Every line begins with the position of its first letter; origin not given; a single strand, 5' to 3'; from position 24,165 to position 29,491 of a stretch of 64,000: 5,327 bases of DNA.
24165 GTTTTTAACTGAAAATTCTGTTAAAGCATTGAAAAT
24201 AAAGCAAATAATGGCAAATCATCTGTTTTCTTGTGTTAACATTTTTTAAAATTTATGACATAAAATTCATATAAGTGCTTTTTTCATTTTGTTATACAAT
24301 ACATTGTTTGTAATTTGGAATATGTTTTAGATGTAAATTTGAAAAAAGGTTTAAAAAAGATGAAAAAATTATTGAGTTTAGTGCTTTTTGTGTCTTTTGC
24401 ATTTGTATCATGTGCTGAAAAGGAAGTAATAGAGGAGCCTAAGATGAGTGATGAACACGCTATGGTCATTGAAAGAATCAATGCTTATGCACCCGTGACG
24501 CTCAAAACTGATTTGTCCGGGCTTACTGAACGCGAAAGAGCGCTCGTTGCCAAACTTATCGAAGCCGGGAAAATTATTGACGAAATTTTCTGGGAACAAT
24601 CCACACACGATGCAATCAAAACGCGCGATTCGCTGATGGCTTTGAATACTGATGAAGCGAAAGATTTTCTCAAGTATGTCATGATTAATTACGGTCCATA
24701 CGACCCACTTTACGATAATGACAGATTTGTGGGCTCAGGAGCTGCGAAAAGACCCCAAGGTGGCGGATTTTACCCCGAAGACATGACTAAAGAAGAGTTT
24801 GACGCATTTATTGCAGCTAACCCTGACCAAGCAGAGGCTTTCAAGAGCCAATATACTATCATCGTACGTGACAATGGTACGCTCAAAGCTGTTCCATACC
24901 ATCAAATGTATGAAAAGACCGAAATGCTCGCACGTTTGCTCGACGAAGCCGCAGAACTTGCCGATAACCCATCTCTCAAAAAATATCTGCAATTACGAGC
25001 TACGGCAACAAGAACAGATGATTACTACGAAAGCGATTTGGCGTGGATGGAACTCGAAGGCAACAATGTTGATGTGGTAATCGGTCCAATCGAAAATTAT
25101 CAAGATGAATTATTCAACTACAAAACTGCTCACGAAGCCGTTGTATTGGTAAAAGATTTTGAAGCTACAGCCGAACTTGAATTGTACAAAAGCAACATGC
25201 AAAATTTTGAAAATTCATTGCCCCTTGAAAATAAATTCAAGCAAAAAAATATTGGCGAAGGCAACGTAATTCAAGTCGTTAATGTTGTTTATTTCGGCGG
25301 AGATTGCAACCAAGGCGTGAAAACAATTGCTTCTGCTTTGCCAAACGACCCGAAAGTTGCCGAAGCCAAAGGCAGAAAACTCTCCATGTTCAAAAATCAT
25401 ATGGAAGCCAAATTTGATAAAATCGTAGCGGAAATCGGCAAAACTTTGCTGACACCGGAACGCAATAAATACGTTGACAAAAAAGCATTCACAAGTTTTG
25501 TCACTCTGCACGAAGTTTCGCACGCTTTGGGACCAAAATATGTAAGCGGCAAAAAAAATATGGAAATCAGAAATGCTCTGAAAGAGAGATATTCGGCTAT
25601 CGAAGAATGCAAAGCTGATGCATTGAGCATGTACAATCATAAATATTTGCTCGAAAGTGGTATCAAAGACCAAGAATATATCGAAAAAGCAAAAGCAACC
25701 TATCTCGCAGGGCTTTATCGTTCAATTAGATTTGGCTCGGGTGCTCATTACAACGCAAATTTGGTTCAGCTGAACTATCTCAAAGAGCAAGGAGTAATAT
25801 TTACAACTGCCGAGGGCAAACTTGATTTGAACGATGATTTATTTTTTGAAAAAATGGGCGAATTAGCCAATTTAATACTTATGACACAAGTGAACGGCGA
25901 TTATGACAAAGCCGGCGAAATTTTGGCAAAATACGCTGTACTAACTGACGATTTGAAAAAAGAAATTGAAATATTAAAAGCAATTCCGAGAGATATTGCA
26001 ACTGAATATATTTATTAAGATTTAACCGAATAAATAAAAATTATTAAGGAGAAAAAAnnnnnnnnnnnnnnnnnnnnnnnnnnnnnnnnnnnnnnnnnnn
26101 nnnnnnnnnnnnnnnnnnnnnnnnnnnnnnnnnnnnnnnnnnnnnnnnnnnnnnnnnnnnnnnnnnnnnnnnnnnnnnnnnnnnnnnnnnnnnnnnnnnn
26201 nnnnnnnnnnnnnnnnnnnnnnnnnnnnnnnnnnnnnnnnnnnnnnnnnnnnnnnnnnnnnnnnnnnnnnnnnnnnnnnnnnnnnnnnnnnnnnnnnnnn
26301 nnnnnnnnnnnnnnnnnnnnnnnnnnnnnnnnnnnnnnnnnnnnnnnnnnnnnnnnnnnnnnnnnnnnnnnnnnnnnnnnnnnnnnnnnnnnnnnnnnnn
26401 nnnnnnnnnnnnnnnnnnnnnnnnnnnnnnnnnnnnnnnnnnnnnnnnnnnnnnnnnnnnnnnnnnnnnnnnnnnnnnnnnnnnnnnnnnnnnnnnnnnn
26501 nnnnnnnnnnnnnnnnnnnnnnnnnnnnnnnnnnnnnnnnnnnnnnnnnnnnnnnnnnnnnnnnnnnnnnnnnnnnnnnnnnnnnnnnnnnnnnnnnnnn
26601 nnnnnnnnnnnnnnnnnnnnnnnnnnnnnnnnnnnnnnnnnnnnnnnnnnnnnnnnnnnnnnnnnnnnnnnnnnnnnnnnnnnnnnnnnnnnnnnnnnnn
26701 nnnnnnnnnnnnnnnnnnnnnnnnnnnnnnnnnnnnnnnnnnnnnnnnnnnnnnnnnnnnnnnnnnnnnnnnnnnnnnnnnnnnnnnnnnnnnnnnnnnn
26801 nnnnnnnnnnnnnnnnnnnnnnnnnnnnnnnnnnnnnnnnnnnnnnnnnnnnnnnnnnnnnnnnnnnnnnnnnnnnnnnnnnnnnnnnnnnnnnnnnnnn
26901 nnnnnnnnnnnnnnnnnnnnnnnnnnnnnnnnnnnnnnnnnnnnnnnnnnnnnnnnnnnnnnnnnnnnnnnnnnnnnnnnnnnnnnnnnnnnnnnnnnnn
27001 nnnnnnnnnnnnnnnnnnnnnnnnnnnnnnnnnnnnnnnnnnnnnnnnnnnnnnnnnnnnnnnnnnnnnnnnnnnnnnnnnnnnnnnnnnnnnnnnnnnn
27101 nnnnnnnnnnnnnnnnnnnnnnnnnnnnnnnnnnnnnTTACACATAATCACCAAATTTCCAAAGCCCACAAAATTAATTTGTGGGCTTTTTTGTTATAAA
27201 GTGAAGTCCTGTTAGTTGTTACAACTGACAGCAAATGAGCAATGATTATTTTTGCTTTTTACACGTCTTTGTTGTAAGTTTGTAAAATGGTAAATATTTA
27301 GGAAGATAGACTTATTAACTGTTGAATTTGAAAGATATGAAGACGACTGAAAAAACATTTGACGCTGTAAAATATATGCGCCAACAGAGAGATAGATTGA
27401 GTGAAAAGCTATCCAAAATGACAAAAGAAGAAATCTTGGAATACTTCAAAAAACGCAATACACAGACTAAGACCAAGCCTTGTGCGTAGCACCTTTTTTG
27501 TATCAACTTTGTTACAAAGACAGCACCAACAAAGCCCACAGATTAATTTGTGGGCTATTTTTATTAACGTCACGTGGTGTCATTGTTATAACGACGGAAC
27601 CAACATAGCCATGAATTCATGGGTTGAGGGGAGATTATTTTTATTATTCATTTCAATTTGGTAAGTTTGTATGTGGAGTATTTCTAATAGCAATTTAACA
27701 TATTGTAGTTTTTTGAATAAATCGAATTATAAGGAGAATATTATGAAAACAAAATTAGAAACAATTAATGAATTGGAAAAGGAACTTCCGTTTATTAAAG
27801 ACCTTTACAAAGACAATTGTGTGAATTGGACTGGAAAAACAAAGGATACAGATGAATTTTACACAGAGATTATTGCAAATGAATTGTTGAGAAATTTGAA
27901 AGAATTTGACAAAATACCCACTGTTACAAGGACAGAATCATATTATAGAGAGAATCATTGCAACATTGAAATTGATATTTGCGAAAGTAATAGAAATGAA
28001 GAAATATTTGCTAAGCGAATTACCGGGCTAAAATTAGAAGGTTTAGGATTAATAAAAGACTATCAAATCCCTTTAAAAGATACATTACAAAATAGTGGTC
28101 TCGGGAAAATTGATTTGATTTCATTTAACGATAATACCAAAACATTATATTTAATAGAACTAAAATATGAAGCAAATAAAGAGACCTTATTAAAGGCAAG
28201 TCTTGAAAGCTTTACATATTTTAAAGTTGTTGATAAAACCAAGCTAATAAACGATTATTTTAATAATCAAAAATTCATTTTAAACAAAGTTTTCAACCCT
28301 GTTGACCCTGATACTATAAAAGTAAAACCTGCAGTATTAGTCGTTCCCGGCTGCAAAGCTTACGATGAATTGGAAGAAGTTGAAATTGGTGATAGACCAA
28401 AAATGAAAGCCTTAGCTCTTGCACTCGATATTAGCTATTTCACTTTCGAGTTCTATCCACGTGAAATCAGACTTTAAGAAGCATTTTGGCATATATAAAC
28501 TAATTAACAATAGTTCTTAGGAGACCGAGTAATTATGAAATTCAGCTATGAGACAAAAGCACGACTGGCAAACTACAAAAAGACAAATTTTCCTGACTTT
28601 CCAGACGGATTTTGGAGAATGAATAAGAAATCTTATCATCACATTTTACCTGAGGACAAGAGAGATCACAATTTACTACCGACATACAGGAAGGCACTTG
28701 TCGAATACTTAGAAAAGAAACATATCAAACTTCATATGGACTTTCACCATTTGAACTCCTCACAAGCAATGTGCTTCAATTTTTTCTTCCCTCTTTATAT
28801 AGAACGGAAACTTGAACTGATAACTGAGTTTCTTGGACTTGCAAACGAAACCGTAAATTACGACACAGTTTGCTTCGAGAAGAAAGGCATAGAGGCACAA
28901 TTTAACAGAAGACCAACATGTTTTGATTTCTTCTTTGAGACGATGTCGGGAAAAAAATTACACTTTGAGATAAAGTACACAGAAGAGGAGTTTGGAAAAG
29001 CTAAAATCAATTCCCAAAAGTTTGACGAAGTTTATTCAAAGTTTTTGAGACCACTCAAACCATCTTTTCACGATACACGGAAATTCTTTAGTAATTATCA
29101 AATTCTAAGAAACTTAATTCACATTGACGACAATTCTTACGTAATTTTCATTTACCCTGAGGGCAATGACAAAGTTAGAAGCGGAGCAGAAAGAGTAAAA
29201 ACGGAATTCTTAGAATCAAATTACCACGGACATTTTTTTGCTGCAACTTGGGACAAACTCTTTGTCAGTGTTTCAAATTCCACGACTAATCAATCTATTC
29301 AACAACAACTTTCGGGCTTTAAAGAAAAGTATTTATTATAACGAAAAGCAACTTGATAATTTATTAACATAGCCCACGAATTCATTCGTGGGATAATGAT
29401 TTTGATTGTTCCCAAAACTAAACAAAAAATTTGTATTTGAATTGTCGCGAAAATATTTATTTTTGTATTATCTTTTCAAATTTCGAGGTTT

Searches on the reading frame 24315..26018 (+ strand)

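Call 28: search_protein_families(library=pfam, proteins=[window:24315-26018:+], max_evalue=0.00001)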
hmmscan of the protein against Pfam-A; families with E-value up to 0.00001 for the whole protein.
window:24315-26018:+ (567 aa): 1 family
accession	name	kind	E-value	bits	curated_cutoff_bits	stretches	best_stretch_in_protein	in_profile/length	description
PF03571.21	Peptidase_M49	-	2.5e-08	33.2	21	1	159-401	64-300/548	Peptidase family M49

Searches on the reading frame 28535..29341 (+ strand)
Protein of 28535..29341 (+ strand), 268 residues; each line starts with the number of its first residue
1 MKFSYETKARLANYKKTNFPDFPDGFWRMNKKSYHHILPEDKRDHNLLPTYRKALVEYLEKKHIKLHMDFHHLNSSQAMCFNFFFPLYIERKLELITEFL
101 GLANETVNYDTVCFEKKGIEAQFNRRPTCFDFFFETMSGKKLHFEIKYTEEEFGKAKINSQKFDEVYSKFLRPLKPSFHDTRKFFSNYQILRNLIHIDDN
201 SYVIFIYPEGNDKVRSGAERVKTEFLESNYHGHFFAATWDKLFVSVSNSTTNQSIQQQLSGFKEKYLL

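Call 38: search_protein_families(library=pfam, proteins=[window:28535-29341:+], max_evalue=0.0001)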
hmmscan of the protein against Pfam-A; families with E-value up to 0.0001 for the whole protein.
window:28535-29341:+ (268 aa): 2 families
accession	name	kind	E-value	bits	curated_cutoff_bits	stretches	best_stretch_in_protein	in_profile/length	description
PF22558.3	REase-ARP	-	7.3e-45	154.1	27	1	10-266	3-269/270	Restriction Endonuclease associating with ARP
PF20796.3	PDDEXK_13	-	3.6e-13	50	27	1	46-259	53-284/290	PD-(D/E)XK nuclease superfamily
